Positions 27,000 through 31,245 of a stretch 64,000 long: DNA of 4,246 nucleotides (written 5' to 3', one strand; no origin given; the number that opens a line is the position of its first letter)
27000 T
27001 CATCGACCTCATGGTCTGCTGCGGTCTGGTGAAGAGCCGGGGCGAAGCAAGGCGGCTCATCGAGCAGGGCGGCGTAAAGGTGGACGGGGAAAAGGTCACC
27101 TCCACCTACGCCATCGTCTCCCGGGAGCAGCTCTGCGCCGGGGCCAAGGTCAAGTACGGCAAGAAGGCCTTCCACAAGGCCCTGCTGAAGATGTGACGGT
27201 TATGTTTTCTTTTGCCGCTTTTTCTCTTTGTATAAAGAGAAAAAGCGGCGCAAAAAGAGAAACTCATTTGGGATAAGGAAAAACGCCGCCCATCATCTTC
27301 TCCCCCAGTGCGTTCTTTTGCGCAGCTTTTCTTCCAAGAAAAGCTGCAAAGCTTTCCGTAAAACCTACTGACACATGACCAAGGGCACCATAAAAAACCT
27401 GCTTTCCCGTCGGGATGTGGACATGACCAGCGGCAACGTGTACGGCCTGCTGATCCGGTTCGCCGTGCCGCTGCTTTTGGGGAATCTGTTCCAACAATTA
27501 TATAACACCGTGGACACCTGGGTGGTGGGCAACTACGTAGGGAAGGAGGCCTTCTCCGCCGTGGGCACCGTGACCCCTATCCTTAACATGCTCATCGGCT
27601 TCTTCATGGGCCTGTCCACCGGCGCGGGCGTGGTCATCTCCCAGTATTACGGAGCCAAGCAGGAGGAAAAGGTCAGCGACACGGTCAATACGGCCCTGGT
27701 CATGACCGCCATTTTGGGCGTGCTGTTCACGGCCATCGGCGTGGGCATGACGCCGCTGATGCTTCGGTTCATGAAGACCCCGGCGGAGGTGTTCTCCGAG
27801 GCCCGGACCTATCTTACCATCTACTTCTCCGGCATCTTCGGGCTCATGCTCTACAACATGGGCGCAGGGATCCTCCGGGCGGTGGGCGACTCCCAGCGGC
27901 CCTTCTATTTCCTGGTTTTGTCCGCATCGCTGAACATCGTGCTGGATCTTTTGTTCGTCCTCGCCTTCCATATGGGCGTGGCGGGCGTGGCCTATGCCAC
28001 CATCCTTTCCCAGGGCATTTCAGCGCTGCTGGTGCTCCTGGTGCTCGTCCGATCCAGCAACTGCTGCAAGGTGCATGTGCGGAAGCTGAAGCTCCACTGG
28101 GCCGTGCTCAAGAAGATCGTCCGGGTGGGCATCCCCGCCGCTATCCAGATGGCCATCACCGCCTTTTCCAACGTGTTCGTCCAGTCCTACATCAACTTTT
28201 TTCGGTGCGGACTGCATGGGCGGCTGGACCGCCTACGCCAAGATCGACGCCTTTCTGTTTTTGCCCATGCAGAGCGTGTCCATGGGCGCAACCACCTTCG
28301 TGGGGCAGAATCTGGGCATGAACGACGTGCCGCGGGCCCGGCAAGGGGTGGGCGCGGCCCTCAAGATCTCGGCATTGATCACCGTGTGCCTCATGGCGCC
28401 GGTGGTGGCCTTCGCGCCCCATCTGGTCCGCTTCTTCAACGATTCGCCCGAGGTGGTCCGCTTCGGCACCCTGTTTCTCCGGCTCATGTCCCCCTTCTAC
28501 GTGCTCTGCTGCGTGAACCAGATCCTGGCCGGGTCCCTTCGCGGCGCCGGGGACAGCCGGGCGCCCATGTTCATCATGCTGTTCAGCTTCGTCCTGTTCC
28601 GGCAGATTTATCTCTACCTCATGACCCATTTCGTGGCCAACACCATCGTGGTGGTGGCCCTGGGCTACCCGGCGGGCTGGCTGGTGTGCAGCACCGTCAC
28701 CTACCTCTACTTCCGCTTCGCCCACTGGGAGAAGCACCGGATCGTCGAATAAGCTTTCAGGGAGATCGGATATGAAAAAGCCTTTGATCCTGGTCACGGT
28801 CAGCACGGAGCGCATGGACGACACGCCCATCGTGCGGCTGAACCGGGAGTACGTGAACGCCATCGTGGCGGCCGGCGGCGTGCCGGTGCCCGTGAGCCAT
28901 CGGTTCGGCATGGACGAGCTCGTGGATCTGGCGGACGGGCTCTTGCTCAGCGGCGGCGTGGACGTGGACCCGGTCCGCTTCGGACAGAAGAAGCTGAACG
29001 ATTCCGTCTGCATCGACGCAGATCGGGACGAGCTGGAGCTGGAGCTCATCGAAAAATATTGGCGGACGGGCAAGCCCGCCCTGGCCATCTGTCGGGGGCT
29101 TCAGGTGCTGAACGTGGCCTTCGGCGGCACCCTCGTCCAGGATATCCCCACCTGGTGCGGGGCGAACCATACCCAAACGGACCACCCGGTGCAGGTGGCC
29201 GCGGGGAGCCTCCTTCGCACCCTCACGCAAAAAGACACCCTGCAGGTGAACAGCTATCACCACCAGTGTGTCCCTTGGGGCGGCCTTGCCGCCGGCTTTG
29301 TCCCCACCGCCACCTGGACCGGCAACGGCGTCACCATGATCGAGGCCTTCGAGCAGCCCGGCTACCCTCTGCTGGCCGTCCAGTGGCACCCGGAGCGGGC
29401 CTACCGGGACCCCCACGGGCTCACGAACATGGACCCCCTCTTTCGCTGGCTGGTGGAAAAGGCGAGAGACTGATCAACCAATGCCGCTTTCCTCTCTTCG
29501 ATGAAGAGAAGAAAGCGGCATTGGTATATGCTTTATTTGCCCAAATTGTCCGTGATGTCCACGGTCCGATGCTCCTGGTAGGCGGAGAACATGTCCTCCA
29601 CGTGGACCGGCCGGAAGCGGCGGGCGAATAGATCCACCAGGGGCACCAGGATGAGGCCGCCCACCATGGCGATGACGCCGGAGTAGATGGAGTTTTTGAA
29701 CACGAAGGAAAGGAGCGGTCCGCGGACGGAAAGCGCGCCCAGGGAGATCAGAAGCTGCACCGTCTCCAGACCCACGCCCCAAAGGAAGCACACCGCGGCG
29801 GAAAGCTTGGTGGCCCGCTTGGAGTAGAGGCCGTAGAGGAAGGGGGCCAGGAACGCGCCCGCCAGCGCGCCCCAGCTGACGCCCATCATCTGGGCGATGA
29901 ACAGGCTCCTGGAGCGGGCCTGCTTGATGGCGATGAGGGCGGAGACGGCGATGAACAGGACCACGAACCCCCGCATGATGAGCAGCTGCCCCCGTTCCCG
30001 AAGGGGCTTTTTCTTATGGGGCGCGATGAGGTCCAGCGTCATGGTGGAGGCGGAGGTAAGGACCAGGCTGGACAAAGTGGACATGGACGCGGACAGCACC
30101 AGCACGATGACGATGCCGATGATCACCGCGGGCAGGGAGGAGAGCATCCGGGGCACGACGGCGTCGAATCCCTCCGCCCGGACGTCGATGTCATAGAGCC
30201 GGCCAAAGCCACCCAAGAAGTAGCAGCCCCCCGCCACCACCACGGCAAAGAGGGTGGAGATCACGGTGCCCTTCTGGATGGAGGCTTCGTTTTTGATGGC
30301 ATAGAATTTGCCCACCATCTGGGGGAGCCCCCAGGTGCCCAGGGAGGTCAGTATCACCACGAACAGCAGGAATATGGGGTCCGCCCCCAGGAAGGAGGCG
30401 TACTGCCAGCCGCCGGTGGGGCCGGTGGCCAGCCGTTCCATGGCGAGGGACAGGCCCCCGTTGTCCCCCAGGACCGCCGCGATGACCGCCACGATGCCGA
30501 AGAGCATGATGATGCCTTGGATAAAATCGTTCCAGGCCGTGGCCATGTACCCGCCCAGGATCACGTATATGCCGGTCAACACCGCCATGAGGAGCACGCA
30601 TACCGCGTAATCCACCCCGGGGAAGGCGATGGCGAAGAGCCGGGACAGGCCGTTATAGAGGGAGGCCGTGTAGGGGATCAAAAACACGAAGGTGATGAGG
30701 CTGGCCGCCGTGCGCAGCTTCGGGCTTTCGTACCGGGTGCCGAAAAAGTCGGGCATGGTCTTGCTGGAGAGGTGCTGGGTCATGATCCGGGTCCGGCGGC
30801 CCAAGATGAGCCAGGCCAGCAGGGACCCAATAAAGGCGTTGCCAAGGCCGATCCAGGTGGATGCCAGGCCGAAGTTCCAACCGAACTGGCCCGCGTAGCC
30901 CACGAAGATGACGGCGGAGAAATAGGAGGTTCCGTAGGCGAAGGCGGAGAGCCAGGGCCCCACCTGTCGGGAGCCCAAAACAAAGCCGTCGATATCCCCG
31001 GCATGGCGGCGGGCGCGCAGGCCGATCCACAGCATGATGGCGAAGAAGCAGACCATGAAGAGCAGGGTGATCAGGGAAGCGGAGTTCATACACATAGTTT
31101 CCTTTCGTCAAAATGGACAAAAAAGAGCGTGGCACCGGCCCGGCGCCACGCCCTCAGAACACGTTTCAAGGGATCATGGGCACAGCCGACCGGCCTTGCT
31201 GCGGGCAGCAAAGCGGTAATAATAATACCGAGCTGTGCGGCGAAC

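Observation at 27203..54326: Multi-copy family of nested polypyrimidine/polypurine palindromic hairpins next to stop codons (REP-like element?)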

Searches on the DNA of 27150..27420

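Call 33: search_rna_families(source=window, start=27150, end=27420, threshold=evalue, max_evalue=10)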
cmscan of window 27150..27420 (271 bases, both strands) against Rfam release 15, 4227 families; matches with E-value up to 10: 47.
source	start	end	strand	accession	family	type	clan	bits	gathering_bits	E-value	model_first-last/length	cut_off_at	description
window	27207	27256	+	RF03578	mir-3910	Gene; miRNA;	-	30.4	95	0.00021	1-82/82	no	mir-3910 microRNA precursor family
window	27204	27262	+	RF04239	mir-4679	Gene; miRNA;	-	29.8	88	0.00054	1-75/75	no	mir-4679 microRNA precursor family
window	27198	27270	+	RF03323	mir-3613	Gene; miRNA;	-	28.8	91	0.00025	1-86/86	no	mir-3613 microRNA precursor family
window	27204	27262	-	RF04239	mir-4679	Gene; miRNA;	-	27.9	88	0.0017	1-75/75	no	mir-4679 microRNA precursor family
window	27208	27255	-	RF03731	mir-7371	Gene; miRNA;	-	27.4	62.6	0.0045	1-59/59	no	mir-7371 microRNA precursor family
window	27205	27261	+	RF03734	mir-4773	Gene; miRNA;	-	26.7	100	0.0071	1-78/78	no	mir-4773 microRNA precursor family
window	27193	27274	+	RF01024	mir-944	Gene; miRNA;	-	25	100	0.021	1-88/88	no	mir-944 microRNA precursor family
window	27204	27263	+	RF03452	mir-3121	Gene; miRNA;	-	23.3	108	0.0047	1-77/77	no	mir-3121 microRNA precursor family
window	27204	27263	+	RF00736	mir-320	Gene; miRNA;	-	21.7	55.5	0.01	1-76/76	no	mir-320 microRNA precursor family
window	27251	27318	+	RF02427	SpF10_sRNA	Gene; sRNA;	-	21.5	60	0.072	1-57/57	no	Streptococcus sRNA SpF10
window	27208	27257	-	RF00932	mir-471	Gene; miRNA;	-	20.6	80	0.066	1-66/66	no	mir-471 microRNA precursor family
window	27205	27261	+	RF03861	mir-4484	Gene; miRNA;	-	20.5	90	0.25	1-89/89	no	mir-4484 microRNA precursor family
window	27192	27269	-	RF03323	mir-3613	Gene; miRNA;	-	19.9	91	0.081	1-86/86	no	mir-3613 microRNA precursor family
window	27195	27245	+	RF02843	RefA5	Gene; antisense;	-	18.2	91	0.21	1-68/68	no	Enterococcus sRNA A5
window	27241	27353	-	RF02370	Trp_leader_2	Cis-reg; leader;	-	18.2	100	3.3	1-147/147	no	Bacillus tryptophan operon leader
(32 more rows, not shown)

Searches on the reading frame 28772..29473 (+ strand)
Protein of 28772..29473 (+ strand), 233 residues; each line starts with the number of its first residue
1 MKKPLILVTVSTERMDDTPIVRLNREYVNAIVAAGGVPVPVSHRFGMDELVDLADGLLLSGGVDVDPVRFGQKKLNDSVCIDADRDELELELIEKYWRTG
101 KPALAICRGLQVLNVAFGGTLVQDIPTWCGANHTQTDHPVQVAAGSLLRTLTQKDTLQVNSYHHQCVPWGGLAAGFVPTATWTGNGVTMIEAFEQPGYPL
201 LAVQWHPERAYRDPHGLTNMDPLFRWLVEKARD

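Call 11: find_encoding_contigs(protein=window:28772-29473:+, flank=10000, max_places=10)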
Protein window:28772-29473:+ (233 aa): 23 contigs read that carry it; 10 places shown.
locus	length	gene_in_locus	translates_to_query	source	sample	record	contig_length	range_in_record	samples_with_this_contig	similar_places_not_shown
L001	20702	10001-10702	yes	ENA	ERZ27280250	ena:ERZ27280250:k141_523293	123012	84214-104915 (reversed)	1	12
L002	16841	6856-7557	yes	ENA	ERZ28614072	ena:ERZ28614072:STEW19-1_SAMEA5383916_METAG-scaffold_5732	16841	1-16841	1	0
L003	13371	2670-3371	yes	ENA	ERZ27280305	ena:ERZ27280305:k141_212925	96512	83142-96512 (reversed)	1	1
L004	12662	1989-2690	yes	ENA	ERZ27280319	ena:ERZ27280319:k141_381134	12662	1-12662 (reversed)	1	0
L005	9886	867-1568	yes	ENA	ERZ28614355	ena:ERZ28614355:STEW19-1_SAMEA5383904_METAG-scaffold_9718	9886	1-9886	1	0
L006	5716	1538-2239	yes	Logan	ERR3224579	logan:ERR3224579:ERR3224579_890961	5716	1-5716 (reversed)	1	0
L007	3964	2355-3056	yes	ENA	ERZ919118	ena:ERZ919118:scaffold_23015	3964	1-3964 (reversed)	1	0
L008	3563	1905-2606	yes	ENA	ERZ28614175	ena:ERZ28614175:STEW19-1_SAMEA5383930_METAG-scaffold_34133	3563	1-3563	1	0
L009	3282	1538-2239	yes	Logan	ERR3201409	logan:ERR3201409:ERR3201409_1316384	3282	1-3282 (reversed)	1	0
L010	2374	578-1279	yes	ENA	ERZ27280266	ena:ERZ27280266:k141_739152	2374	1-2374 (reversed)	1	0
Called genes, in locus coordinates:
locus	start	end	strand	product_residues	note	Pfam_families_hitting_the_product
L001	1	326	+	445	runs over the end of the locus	PF25984:BSH_YknX, PF25990:Beta-barrel_YknX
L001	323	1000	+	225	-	PF00005:ABC_tran, PF02463:SMC_N (faint), PF13304:AAA_21 (faint)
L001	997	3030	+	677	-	PF09479:Flg_new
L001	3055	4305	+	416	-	PF12704:MacB_PCD, PF02687:FtsX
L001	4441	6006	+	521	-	PF08239:SH3_3 (weak)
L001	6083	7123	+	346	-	PF01522:Polysacc_deac_1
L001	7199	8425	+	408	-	PF00579:tRNA-synt_1b, PF22421:SYY_C-terminal, PF01479:S4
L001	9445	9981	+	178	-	PF01554:MatE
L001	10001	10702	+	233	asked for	PF07722:Peptidase_C26, PF00117:GATase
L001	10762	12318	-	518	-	PF00474:SSF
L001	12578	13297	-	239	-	PF08812:YtxC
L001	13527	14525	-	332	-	PF00730:HhH-GPD, PF00633:HHH, PF14815:NUDIX_4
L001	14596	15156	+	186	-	PF04260:DUF436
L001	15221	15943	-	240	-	-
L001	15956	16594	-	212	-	PF00302:CAT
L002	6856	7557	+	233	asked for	PF07722:Peptidase_C26, PF00117:GATase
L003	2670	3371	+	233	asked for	PF07722:Peptidase_C26, PF00117:GATase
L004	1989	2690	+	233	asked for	PF07722:Peptidase_C26, PF00117:GATase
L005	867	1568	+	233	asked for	PF07722:Peptidase_C26, PF00117:GATase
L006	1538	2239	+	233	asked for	PF07722:Peptidase_C26, PF00117:GATase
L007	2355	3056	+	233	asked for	PF07722:Peptidase_C26, PF00117:GATase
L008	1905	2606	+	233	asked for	PF07722:Peptidase_C26, PF00117:GATase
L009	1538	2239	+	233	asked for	PF07722:Peptidase_C26, PF00117:GATase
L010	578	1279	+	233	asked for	PF07722:Peptidase_C26, PF00117:GATase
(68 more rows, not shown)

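Call 34: find_related_loci(query=window:28772-29473:+, collection=metagenome_contigs, flank=5000)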
Query window:28772-29473:+ (233 aa) in metagenome_contigs; peptide patterns used: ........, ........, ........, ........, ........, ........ (x = any residue, [..] = any of these).
65 stretches matched a pattern; 6 encode a relative of the query (tblastn E <= 1e-3); 6 distinct loci.
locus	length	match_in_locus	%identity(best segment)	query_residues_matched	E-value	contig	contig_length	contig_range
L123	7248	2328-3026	96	1-233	2e-155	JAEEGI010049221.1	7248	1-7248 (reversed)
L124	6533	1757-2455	97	1-233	2e-155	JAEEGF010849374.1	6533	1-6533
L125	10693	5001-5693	83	1-231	6e-130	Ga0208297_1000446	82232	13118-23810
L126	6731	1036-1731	80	1-232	1e-129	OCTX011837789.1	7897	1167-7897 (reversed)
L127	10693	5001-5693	83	1-231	6e-130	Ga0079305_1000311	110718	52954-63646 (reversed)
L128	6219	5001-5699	72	1-232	6e-113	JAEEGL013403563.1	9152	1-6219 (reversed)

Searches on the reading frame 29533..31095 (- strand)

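Call 55: search_protein_families(library=pfam, proteins=[window:29533-31095:-], max_evalue=0.00001)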
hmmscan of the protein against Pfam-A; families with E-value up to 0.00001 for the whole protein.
window:29533-31095:- (520 aa): 1 family
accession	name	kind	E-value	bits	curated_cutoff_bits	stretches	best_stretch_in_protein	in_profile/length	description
PF00474.23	SSF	-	1.7e-50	172.5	22.8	1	38-437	1-403/406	Sodium:solute symporter family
